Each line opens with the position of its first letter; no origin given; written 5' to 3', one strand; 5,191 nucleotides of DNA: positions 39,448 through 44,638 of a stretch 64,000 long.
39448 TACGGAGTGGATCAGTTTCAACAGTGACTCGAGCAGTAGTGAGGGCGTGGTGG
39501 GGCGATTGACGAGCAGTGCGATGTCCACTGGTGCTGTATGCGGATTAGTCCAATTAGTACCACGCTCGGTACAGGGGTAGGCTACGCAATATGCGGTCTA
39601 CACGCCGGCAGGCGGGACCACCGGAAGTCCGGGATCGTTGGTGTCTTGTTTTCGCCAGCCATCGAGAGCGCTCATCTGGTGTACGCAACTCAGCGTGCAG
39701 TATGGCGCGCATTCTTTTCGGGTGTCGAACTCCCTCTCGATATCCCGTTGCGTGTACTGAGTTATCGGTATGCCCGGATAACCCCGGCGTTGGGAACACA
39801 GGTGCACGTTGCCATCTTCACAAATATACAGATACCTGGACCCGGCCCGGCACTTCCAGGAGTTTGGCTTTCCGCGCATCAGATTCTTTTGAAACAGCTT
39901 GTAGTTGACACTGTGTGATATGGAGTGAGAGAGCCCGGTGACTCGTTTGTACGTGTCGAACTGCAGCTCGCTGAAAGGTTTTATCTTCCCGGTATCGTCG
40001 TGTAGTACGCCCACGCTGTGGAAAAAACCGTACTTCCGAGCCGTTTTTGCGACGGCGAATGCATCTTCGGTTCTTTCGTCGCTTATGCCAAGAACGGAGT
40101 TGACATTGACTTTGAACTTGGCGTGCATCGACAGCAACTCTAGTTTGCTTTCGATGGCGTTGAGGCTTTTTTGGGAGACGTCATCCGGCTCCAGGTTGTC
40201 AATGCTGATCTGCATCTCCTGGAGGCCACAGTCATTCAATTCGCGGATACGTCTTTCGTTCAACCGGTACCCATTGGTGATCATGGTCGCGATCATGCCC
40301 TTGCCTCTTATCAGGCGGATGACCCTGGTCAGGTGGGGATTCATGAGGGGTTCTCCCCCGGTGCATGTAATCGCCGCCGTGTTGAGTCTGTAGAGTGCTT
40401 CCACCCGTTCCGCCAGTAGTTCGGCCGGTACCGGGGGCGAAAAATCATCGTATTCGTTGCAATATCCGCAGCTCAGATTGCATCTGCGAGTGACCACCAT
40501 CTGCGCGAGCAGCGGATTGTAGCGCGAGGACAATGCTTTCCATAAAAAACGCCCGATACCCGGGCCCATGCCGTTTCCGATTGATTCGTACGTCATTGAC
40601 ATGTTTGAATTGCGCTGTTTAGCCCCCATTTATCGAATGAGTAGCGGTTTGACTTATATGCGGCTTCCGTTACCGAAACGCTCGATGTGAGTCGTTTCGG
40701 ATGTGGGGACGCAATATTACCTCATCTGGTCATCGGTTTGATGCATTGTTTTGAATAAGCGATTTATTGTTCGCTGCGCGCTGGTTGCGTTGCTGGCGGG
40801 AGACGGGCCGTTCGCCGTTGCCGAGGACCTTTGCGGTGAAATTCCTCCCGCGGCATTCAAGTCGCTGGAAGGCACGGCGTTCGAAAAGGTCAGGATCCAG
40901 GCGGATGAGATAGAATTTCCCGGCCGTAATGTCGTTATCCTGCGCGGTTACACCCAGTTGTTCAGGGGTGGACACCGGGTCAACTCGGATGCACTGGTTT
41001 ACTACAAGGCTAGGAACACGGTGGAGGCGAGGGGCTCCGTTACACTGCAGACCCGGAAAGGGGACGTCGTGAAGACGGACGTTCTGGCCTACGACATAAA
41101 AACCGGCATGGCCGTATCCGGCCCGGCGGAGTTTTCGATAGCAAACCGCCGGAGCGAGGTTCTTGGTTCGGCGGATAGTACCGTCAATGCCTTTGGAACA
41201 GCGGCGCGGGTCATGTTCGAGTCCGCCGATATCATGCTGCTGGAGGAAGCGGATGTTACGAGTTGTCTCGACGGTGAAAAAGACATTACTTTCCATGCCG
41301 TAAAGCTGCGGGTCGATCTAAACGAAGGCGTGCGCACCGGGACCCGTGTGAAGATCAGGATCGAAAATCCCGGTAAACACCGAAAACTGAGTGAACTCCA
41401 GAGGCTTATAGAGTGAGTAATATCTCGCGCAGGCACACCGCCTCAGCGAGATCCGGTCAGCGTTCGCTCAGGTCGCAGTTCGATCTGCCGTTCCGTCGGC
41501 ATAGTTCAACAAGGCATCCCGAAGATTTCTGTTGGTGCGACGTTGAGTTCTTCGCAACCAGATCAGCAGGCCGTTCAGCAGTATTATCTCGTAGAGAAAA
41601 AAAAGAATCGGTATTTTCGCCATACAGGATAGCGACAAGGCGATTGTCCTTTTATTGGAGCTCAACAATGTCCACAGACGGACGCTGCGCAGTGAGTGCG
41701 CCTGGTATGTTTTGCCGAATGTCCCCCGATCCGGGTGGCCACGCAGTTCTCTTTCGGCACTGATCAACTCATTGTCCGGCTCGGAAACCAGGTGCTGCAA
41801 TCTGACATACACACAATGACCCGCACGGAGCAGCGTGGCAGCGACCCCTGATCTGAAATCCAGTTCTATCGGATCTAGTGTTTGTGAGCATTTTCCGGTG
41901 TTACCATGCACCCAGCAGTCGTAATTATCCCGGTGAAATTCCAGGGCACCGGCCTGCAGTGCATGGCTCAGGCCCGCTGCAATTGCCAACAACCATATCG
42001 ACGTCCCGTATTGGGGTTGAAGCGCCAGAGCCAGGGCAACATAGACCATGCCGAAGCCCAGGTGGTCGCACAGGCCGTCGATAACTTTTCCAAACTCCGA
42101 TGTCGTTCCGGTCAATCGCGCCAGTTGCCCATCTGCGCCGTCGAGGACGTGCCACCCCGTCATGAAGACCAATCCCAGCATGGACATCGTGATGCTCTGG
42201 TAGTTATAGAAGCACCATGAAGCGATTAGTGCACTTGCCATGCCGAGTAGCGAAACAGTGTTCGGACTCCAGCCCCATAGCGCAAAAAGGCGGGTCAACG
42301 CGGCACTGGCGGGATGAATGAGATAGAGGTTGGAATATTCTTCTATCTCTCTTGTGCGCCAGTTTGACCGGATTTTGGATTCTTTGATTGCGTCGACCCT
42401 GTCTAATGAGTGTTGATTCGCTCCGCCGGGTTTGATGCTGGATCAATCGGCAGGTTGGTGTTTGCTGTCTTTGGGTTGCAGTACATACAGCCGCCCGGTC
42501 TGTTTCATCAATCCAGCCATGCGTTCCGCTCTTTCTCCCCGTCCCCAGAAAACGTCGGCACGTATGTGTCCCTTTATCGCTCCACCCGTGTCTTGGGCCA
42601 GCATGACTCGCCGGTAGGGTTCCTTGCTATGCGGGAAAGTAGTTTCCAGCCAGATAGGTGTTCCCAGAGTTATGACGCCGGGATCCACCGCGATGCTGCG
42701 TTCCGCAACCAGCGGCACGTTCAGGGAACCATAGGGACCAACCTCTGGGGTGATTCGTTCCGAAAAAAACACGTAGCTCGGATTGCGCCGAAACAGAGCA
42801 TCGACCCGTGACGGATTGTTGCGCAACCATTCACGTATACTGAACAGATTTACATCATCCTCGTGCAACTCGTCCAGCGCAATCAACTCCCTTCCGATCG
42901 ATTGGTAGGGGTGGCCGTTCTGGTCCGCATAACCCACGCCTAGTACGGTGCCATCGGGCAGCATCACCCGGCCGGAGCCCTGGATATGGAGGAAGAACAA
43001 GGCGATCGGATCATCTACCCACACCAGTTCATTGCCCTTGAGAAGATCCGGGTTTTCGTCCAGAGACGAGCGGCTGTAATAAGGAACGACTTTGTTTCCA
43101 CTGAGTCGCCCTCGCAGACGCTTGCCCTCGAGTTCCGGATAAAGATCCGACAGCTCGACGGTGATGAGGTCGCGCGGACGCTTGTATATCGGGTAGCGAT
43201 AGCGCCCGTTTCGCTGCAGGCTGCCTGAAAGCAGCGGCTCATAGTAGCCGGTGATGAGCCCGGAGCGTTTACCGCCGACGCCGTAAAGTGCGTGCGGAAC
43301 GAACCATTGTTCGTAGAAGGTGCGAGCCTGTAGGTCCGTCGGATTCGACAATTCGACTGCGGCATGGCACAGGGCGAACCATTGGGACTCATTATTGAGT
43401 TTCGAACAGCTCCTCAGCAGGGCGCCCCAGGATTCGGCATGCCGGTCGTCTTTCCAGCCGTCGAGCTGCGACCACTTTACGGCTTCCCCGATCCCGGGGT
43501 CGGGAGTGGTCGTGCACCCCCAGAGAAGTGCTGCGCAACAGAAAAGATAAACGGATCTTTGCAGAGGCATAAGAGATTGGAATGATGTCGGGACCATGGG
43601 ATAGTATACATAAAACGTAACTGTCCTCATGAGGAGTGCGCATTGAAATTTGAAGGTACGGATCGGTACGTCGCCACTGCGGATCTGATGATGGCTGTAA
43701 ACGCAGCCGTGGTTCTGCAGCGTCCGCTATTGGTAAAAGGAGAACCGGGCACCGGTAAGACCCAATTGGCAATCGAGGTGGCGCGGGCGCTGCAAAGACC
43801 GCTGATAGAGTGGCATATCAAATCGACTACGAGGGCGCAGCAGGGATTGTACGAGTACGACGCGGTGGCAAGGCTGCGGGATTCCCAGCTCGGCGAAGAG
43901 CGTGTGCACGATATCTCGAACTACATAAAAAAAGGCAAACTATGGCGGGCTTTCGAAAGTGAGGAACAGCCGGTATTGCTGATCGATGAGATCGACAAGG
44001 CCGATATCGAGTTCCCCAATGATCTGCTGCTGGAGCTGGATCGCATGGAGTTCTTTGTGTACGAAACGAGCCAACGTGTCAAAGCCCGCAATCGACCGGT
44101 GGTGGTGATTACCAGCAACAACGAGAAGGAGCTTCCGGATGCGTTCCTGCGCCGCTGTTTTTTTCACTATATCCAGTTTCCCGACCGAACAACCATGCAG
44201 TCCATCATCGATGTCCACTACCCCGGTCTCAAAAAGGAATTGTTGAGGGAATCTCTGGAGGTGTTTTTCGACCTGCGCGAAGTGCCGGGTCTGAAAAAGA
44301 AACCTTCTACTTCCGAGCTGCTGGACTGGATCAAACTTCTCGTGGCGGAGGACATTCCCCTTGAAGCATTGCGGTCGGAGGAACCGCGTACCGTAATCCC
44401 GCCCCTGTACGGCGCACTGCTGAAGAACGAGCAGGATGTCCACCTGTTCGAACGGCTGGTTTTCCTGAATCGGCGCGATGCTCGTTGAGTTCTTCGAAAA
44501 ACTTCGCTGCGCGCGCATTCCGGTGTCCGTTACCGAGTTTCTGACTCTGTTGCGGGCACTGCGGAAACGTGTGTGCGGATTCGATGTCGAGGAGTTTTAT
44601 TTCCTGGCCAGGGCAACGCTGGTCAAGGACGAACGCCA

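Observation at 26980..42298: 15-kb accessory membrane-lipid cluster of unrecognised composition between rnd and mltA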

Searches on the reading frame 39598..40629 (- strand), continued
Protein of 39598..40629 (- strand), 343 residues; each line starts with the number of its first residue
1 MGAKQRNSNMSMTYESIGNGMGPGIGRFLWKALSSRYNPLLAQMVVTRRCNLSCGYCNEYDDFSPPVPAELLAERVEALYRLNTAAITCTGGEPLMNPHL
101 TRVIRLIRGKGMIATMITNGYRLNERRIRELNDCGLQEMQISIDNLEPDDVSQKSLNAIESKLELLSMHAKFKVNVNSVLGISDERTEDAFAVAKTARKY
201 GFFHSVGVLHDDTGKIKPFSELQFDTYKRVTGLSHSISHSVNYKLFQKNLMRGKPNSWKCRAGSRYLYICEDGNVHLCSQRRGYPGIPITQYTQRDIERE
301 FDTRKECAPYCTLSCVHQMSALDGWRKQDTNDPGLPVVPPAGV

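Call 77: search_protein_families(library=ncbifam, proteins=[L018:6049-7278:+, L018:7247-7882:+, L018:11562-13061:+, L016:1923-3887:+, L016:5114-6226:-, L023:10999-12120:-, L023:18257-20047:+, L018:5715-6065:-], max_evalue=0.001)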
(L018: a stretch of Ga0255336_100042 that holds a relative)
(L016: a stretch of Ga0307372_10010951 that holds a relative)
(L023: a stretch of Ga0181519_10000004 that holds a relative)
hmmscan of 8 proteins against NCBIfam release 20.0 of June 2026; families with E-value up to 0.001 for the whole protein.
L018:6049-7278:+ (409 aa): 14 families
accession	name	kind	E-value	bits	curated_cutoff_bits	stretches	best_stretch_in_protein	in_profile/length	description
NF047599.1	SerpalmtaseBetaP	equivalog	7.4e-204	676.8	500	1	1-393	1-393/394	serine palmitoyltransferase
NF047603.1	SerpalmtaseAlphaP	equivalog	8e-149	495.7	670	1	3-395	4-398/399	serine palmitoyltransferase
NF047600.1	SerpalmtaseCFB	equivalog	2.7e-105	352.3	640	1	35-394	35-393/395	serine palmitoyltransferase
TIGR00858.1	bioF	equivalog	6.5e-100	334.4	426.45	1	37-384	15-362/365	8-amino-7-oxononanoate synthase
NF005394.0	PRK06939.1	equivalog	1.8e-96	323.3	460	1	32-396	28-397/397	glycine C-acetyltransferase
TIGR01825.1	gly_Cac_T_rel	subfamily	1.6e-93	313.5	535.4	1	37-396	27-385/385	BioF/Kbl family PLP-dependent acyltransferase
TIGR01822.1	2am3keto_CoA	equivalog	3e-88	296.4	493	1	40-396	35-393/393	glycine C-acetyltransferase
TIGR01821.1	5aminolev_synth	equivalog_domain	3.3e-68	230.4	338.55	1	41-394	43-398/402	5-aminolevulinate synthase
NF005526.0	PRK07179.1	equivalog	1.8e-65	221.1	428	1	44-393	55-399/407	alpha-hydroxyketone-type quorum-sensing autoinducer synthase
NF005697.0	PRK07505.1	subfamily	8.9e-41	139.8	342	1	41-388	46-397/405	hypothetical protein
NF004608.1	PRK05937.1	equivalog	5.7e-36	124.1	399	1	75-302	41-269/366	8-amino-7-oxononanoate synthase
TIGR03301.1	PhnW-AepZ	equivalog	8.5e-05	22.1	360.8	0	185-253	136-196/355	2-aminoethylphosphonate aminotransferase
NF000586.1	PRK00011.1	subfamily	0.00027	19.8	335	1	101-317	75-295/404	serine hydroxymethyltransferase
NF006810.0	PRK09331.1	subfamily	0.00099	18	301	0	93-250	70-228/397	Sep-tRNA:Cys-tRNA synthetase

L018:7247-7882:+ (211 aa): 0 families

L018:11562-13061:+ (499 aa): 0 families

L016:1923-3887:+ (654 aa): 9 families
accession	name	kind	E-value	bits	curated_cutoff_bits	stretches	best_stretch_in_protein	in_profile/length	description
TIGR03108.1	eps_aminotran_1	hypoth_equivalog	1.4e-166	555.8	816.9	1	1-644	1-627/628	XrtA/PEP-CTERM system amidotransferase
TIGR01536.1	asn_synth_AEB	equivalog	6.7e-138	460.9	267.1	1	2-578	1-517/517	asparagine synthase (glutamine-hydrolyzing)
TIGR03104.1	trio_amidotrans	equivalog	1.1e-104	350.8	570.1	2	1-389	1-383/589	N-acetylglutaminylglutamine amidotransferase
NF006949.0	PRK09431.1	equivalog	2.7e-81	273.8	499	3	1-174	1-168/554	asparagine synthase B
NF033535.1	lass_lactam_cya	exception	8.8e-64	216.2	525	2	1-383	1-376/668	lasso peptide isopeptide bond-forming cyclase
NF033561.1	macrolact_Ik_Al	subfamily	1.2e-22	80.3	300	2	114-384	67-332/561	albusnodin/ikarugamycin family macrolactam cyclase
TIGR01134.1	purF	equivalog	1.2e-07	31.5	350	1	61-187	82-215/432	amidophosphoribosyltransferase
NF001484.0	PRK00331.1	subfamily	5.1e-05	21.8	381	1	63-195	85-222/601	isomerizing glutamine--fructose-6-phosphate transaminase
TIGR00364.1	TIGR00364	equivalog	0.00014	21.4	150.3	1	275-338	4-66/201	7-cyano-7-deazaguanine synthase QueC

L016:5114-6226:- (370 aa): 7 families
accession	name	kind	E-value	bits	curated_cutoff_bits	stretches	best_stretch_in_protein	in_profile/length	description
TIGR02201.1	heptsyl_trn_III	equivalog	4.9e-19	68.6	170.2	1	173-297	162-292/344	putative lipopolysaccharide heptosyltransferase III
TIGR02193.1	heptsyl_trn_I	equivalog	3.9e-18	65.7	185.3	1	189-300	178-290/320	lipopolysaccharide heptosyltransferase I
NF007742.0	PRK10422.1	equivalog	3.3e-16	59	467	1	191-296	183-293/352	lipopolysaccharide core heptosyltransferase RfaQ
TIGR02195.1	heptsyl_trn_II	equivalog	4.4e-13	49.1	134.6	1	191-297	174-288/339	lipopolysaccharide heptosyltransferase II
NF008204.0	PRK10964.1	equivalog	2.4e-12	46.6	437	1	190-300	177-288/322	lipopolysaccharide heptosyltransferase RfaC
NF008162.0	PRK10916.1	equivalog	5e-06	25.9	569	1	202-296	192-292/348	ADP-heptose--LPS heptosyltransferase RfaF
TIGR04414.1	hepto_Aah_TibC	equivalog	3.5e-05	23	200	1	191-364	204-373/374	autotransporter strand-loop-strand O-heptosyltransferase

L023:10999-12120:- (373 aa): 7 families
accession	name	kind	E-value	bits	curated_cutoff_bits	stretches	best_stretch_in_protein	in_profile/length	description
NF008427.0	PRK11263.1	equivalog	9.1e-19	67.8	281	1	94-319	81-335/409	cardiolipin synthase ClsB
TIGR04265.1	bac_cardiolipin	equivalog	9e-18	64.5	290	2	202-318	323-445/483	cardiolipin synthase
NF038319.1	DISARM_DrmC_I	equivalog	1.6e-07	31.1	133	1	202-303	99-214/236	DISARM system phospholipase D-like protein DrmC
NF010490.0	PRK13912.1-1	equivalog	2.8e-07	30.8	211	1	199-316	32-148/159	nuclease NucT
NF009107.0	PRK12452.1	equivalog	4.8e-07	28.9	787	1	100-322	218-475/509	cardiolipin synthase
NF041068.1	DpdK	equivalog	1.3e-06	28.1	100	1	223-317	66-160/167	phospholipase D-like domain-containing protein DpdK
NF006946.0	PRK09428.1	equivalog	4.9e-06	25.7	314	0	4-61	27-88/451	CDP-diacylglycerol--serine O-phosphatidyltransferase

L023:18257-20047:+ (596 aa): 92 families (the best 25 are shown)
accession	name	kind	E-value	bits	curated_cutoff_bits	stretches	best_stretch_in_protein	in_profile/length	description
NF006624.1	PRK09192.1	subfamily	8.8e-244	810.1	600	1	22-588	1-566/567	fatty acyl-AMP ligase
NF005850.0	PRK07768.1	subfamily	1.4e-97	327.2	572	1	66-581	30-542/545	long-chain-fatty-acid--CoA ligase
NF004282.0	PRK05691.1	subfamily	1.5e-94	316.6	4090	1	61-592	36-568/4334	non-ribosomal peptide synthase/polyketide synthase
NF038339.3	FAAL_FadD32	equivalog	2.3e-75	254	975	1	79-593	66-619/625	long-chain-fatty-acid--AMP ligase FadD32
NF004510.0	PRK05851.1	equivalog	1.3e-73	247.9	621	1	141-579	105-517/525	long-chain-fatty acid--ACP ligase MbtM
NF040633.1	FadD32_Coryne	exception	4.9e-68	229.9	875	1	192-582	203-612/614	FadD32-like long-chain-fatty-acid--AMP ligase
NF009124.0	PRK12476.1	subfamily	9e-68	228.9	922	1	87-588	89-610/612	fatty acyl-AMP ligase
NF004509.1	PRK05850.1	subfamily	2.7e-67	227.4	775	1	64-585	36-571/578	fatty-acid--AMP ligase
NF038337.1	FAAL_FadD21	exception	1.6e-53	182.2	1100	1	70-578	43-565/579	fatty-acid--AMP ligase FAAL21/FadD21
NF038338.1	FAAL_FadD28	exception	1.4e-48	165.7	1100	1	66-578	39-566/580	fatty-acid--AMP ligase FAAL28/FadD28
NF004837.0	PRK06187.1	subfamily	6.6e-48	163.2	476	2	184-585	164-525/531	long-chain-fatty-acid--CoA ligase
NF004511.1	PRK05852.1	equivalog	4e-39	134.6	650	1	65-582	26-504/505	FadD7 family fatty acid--CoA ligase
NF009233.0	PRK12583.1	subfamily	2.2e-36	125.4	832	2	406-579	382-547/558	fatty acid CoA ligase family protein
NF005702.0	PRK07514.1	subfamily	1.4e-28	99.5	558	2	394-574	319-492/506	malonyl-CoA synthase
NF006182.0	PRK08316.1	subfamily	2.5e-28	98.9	663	2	410-575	354-510/523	fatty acyl-CoA synthetase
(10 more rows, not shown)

L018:5715-6065:- (116 aa): 0 families

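Call 79: predict_structure(alignment_id=A1)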
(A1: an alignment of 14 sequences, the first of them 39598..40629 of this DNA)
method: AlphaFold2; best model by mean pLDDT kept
length: 343 residues; sequences in the alignment: 14
mean_pLDDT: 75.2   pTM: 0.79
mean pLDDT of the five models: 75.2, 73.0, 71.8, 69.9, 69.7
residues with pLDDT >= 90: 87; 70-90: 149; 50-70: 60; < 50: 47
segments of 3 or more residues with pLDDT < 50: 1-22, 50-62, 281-283, 337-343
pLDDT, mean of each block of 10 residues (from residue 1): 32 34 62 76 81 38 75 97 93 88 97 90 91 95 64 72 93 87 76 91 77 68 86 74 71 72 79 74 70 88 73 71 76 57 41
secondary structure, 60 per line:
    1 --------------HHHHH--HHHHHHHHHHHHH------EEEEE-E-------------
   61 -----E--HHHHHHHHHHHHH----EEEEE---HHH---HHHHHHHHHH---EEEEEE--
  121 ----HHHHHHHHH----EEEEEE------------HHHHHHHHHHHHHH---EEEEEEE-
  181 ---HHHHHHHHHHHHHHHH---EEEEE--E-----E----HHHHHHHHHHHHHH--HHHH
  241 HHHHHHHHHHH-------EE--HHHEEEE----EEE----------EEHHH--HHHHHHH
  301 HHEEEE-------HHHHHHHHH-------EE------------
elements in order: H15-19 H22-34 E41-45 H69-81 E86-90 H100-109 E113-118 H125-133 E138-143 H156-169 E173-179 H184-199 E203-207 H221-234 H237-251 E266-269 E274-276 H294-302 E303-306 H314-322

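Call 82: fold_search(model_id=the predicted structure, library=pdb)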
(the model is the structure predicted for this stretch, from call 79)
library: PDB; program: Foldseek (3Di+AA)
matches with E <= 10: 1914; with E <= 0.001: 136
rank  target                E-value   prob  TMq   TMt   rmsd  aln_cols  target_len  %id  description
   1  7vob                  1.3e-11  1.00  0.56  0.58   6.4       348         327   16  The crystal structure of a Radical SAM Enzyme BlsE involved in the Biosynthesis of Blasticidin S (released 2022-05-04)
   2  6q2p_A                1.2e-10  1.00  0.52  0.60   6.7       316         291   14  Crystal structure of mouse viperin bound to cytidine triphosphate and S-adenosylhomocysteine (released 2020-01-22)
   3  6q2q_A                1.2e-10  1.00  0.51  0.59   6.5       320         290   13  Crystal structure of mouse viperin bound to uridine triphosphate and S-adenosylhomocysteine (released 2020-01-22)
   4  6efn                  3.8e-10  1.00  0.51  0.47   7.3       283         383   21  Structure of a RiPP maturase, SkfB (released 2018-10-24)
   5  6q2p_B                5.4e-10  1.00  0.52  0.60   5.9       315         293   14  Crystal structure of mouse viperin bound to cytidine triphosphate and S-adenosylhomocysteine (released 2020-01-22)
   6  2fb2_B                5.7e-10  1.00  0.49  0.51   9.1       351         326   14  Structure of the MoaA Arg17/266/268/Ala triple mutant (released 2006-05-09)
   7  5why_B                5.7e-10  1.00  0.51  0.43  11.3       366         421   18  Structural Insights into Thioether Bond Formation in the Biosynthesis of Sactipeptides (released 2017-07-26)
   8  5v1s_A                9.8e-10  1.00  0.50  0.42  10.1       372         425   14  Crystal structure of Streptococcus suis SuiB bound to S-adenosylmethionine (released 2017-08-30)
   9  1tv7_A                1.5e-09  1.00  0.52  0.54   8.2       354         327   16  Structure of the S-adenosylmethionine dependent Enzyme MoaA (released 2004-08-31)
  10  8hzv_D                2.1e-09  1.00  0.45  0.35  10.5       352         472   15  The crystal structure of a Radical SAM Enzyme DesII (released 2024-07-10)
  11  5why_A                2.5e-09  1.00  0.51  0.43  10.9       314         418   18  Structural Insights into Thioether Bond Formation in the Biosynthesis of Sactipeptides (released 2017-07-26)
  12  5vsl_A                3.0e-09  1.00  0.45  0.57   6.5       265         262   15  Crystal structure of viperin with bound [4Fe-4S] cluster and S-adenosylhomocysteine (SAH) (released 2017-06-14)
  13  4k36_A                3.4e-09  1.00  0.50  0.46   8.2       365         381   15  His6 tagged anSMEcpe with bound AdoMet (released 2013-05-08)
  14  6c8v                  3.8e-09  1.00  0.44  0.48   6.9       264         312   16  X-ray structure of PqqE from Methylobacterium extorquens (released 2018-02-14)
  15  8hzy_B                4.0e-09  1.00  0.51  0.40   8.5       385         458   14  The crystal structure of a Radical SAM Enzyme DesII (released 2024-07-10)
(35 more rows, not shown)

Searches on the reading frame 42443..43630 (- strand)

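Call 4: search_protein_families(library=pfam, proteins=[window:42443-43630:-], max_evalue=0.01)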
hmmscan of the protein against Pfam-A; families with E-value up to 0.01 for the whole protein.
window:42443-43630:- (395 aa): 2 families
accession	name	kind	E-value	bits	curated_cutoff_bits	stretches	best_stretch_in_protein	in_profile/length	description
PF03562.22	MltA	-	1.7e-59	200.9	24.3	1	125-289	1-162/163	MltA specific insert domain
PF06725.17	3D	-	1.8e-26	92.6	23.8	1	311-385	1-72/72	3D domain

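Call 6: search_protein_families(library=ncbifam, proteins=[window:42443-43630:-], max_evalue=0.01)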
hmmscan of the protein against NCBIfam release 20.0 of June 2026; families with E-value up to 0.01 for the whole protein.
window:42443-43630:- (395 aa): 5 families
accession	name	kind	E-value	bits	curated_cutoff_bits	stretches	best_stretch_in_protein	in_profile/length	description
NF008366.0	PRK11162.1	equivalog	1.6e-46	159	242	2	198-389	164-359/366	murein transglycosylase A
NF040675.1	wall_bind_EntD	exception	0.00038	19.8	590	1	311-369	249-297/310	cell wall-binding protein EntD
NF040670.1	wall_bind_EntA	exception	0.00058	19.4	560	1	311-369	230-278/291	cell wall-binding protein EntA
NF040677.1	wall_bind_EntC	exception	0.001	18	770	1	312-355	362-396/422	cell wall-binding protein EntC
NF040676.1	wall_bind_EntB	exception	0.0015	17.1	780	1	311-368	430-477/490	cell wall-binding protein EntB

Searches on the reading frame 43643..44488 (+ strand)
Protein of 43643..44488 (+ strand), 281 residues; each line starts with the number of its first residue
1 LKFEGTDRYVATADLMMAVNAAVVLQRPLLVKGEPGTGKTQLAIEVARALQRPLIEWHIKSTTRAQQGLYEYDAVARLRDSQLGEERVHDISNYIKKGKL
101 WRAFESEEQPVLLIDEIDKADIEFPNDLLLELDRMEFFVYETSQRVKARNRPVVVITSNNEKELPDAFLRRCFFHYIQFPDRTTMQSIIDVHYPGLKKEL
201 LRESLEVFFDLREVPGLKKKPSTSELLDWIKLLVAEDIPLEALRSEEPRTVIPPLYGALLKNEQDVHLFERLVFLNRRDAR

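Call 4: search_protein_families(library=pfam, proteins=[window:43643-44488:+], max_evalue=0.01)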
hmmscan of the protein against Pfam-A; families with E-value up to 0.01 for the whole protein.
window:43643-44488:+ (281 aa): 11 families
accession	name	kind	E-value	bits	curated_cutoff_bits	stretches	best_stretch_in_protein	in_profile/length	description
PF07728.20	AAA_5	-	5.2e-12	46.4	22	1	28-171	1-138/139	AAA domain (dynein-related subfamily)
PF00004.35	AAA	-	9.3e-12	46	21.2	1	29-179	1-129/131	ATPase family associated with various cellular activities (AAA)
PF07724.20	AAA_2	-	3e-06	27.8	27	1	30-165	7-130/166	AAA domain (Cdc48 subfamily)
PF13401.12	AAA_22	-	6.5e-06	26.9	27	1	26-132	5-104/130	AAA domain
PF00158.32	Sigma54_activat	-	1.6e-05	25.1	20.2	0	13-52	9-48/168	Sigma-54 interaction domain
PF13191.12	AAA_16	-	0.00013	22.9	32.6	1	27-121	25-145/167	AAA ATPase domain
PF13245.12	AAA_19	-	0.00024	21.7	25.1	1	22-135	7-117/134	AAA domain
PF09848.15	SLFN-g3_helicase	-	0.0028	17.4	24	1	29-116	4-87/354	Schlafen group 3, DNA/RNA helicase domain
PF06068.19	TIP49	-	0.0029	17.3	23.8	1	24-52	48-76/347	TIP49 P-loop domain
PF20030.5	bpMoxR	-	0.0067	16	27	0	7-81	12-85/205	MoxR domain in the MoxR-vWA-beta-propeller ternary systems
PF00910.28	RNA_helicase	-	0.0084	17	21.5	0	30-119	2-60/105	RNA helicase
